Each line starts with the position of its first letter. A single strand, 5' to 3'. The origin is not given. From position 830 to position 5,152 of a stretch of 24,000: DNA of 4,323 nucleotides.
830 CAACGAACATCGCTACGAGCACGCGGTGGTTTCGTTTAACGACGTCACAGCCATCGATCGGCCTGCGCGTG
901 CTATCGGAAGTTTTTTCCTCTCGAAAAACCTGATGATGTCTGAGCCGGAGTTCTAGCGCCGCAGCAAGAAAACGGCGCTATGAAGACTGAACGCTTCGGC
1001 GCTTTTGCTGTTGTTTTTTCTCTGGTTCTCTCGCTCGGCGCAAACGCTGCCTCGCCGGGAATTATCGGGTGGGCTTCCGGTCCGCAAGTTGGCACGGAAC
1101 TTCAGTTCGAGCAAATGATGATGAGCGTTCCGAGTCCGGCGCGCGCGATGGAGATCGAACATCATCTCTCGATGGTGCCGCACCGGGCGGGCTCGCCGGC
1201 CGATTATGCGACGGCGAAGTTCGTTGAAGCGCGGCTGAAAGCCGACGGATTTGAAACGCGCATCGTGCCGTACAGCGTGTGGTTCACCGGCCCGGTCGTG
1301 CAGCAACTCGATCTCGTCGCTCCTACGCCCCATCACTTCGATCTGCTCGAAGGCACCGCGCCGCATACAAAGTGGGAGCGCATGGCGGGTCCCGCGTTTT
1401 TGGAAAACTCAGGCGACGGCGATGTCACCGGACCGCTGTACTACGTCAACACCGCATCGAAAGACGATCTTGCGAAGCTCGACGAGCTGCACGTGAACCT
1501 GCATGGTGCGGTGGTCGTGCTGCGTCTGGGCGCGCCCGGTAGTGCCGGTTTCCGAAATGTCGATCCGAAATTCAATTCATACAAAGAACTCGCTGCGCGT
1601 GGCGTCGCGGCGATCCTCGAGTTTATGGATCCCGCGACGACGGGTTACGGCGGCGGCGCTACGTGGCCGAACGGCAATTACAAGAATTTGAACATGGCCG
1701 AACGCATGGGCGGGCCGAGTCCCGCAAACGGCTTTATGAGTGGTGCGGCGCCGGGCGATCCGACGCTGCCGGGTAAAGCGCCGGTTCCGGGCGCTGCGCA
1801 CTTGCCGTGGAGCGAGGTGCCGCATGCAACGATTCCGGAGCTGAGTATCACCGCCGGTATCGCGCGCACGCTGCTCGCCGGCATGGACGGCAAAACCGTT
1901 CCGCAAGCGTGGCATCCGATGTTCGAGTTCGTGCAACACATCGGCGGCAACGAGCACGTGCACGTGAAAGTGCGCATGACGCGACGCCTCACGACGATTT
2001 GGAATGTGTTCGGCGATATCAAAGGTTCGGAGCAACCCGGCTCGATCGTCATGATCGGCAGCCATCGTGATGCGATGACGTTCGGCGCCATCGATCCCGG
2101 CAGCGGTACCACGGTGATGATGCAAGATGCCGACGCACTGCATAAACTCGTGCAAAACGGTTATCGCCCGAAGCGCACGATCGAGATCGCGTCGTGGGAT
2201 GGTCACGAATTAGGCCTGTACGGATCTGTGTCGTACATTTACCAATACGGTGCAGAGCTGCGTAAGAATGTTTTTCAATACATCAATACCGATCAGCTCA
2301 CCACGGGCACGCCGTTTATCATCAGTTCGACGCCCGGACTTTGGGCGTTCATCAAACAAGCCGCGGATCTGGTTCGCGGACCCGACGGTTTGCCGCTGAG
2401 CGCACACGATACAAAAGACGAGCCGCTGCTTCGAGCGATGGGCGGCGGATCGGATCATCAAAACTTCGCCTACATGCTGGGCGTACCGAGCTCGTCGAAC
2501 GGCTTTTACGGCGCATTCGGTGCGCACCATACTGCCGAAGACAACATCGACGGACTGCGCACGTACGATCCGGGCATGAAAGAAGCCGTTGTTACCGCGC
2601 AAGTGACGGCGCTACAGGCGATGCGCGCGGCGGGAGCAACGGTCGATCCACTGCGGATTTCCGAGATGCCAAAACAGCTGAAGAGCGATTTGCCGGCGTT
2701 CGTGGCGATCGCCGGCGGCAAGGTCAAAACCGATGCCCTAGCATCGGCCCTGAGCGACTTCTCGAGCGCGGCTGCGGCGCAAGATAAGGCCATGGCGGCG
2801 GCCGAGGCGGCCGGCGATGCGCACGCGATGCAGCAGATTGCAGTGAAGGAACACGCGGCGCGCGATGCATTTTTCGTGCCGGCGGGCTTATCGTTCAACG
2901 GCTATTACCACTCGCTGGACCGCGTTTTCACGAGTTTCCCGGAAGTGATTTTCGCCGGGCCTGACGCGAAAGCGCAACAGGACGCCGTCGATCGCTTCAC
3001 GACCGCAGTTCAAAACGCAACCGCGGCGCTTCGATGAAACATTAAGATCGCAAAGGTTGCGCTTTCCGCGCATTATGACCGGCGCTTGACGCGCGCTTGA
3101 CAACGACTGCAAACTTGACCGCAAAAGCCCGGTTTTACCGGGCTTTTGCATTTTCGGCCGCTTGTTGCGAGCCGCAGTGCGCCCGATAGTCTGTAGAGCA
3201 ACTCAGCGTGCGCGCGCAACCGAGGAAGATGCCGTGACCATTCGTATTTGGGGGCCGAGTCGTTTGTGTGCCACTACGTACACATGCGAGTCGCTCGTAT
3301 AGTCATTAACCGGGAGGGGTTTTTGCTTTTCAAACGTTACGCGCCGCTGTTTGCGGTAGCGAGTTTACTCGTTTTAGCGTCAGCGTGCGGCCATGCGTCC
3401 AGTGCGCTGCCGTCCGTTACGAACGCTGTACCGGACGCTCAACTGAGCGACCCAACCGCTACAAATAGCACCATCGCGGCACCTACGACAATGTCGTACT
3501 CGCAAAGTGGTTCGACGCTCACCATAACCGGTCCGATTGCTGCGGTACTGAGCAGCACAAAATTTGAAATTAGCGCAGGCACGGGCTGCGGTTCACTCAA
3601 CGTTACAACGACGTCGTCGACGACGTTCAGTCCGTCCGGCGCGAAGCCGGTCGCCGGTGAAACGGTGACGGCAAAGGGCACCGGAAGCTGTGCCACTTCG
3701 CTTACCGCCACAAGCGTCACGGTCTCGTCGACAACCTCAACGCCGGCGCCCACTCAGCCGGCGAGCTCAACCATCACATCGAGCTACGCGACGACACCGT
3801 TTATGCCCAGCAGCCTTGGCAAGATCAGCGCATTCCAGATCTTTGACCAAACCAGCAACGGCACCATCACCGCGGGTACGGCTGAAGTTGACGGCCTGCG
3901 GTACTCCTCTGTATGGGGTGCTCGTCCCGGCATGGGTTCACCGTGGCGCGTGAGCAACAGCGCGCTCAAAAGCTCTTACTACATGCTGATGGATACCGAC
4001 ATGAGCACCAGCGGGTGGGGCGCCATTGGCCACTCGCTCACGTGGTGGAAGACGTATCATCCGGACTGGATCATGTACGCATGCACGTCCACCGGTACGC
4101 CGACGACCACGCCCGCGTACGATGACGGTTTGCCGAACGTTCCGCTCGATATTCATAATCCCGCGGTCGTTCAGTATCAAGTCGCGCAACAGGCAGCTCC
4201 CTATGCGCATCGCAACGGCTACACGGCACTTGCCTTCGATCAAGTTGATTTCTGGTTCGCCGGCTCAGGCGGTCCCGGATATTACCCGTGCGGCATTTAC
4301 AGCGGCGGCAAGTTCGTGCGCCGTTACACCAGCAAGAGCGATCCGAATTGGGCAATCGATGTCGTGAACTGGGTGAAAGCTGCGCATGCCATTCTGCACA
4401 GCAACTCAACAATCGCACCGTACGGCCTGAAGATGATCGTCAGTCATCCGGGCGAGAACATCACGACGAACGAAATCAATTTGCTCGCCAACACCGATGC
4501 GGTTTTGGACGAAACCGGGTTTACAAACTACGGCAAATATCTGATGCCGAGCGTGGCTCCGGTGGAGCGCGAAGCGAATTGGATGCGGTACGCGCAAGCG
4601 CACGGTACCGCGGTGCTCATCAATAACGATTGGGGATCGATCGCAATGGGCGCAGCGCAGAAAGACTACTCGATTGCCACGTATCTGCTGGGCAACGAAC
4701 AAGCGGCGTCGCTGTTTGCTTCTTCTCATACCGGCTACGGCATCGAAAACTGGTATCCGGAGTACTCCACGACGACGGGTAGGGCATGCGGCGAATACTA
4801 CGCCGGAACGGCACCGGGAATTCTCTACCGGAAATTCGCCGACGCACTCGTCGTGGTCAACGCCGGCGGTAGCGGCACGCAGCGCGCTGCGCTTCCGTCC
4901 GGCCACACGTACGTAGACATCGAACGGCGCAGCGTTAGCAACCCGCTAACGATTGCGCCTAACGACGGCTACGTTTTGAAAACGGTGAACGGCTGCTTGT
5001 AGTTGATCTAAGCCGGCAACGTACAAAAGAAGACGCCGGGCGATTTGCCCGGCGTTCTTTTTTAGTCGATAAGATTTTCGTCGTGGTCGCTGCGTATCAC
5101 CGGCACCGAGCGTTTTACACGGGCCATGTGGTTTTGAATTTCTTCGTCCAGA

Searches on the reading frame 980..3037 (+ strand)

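Call 9: search_protein_families(library=pfam, proteins=[window:980-3037:+], max_evalue=0.01)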
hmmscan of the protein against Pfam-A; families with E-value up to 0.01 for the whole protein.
window:980-3037:+ (685 aa): 1 family
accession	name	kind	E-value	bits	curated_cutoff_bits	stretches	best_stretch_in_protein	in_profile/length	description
PF04389.22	Peptidase_M28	-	3.7e-17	63.1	21.3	1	342-526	1-177/193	Peptidase family M28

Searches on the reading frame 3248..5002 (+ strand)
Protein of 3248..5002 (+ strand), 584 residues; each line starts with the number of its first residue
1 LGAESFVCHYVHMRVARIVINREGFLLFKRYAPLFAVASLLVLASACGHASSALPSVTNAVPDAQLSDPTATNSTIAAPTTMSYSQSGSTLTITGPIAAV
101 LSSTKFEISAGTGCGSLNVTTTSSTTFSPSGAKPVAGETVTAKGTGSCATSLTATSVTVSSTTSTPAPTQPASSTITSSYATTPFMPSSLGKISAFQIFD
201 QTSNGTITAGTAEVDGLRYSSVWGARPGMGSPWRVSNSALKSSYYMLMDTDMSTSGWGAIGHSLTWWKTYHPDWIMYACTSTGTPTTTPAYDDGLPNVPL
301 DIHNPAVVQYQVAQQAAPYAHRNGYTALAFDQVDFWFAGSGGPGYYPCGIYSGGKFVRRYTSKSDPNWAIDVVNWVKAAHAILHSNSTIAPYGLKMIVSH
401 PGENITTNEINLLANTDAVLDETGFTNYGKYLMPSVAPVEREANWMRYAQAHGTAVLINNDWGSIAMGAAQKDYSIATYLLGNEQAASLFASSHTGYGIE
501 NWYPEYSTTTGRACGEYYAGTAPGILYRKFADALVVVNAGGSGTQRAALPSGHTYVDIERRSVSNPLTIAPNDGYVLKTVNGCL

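Call 9: search_protein_families(library=pfam, proteins=[window:3248-5002:+], max_evalue=0.01)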
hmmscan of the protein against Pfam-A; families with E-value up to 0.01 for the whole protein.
window:3248-5002:+ (584 aa): 1 family
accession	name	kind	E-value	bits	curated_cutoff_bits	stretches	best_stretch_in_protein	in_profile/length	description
PF14885.12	GHL15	-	0.00072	20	27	1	467-533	210-270/271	Hypothetical glycosyl hydrolase family 15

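Call 12: search_protein_families(library=ncbifam, proteins=[window:3248-5002:+], max_evalue=0.1)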
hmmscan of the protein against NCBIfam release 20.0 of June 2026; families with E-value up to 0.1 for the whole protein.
window:3248-5002:+ (584 aa): 0 families
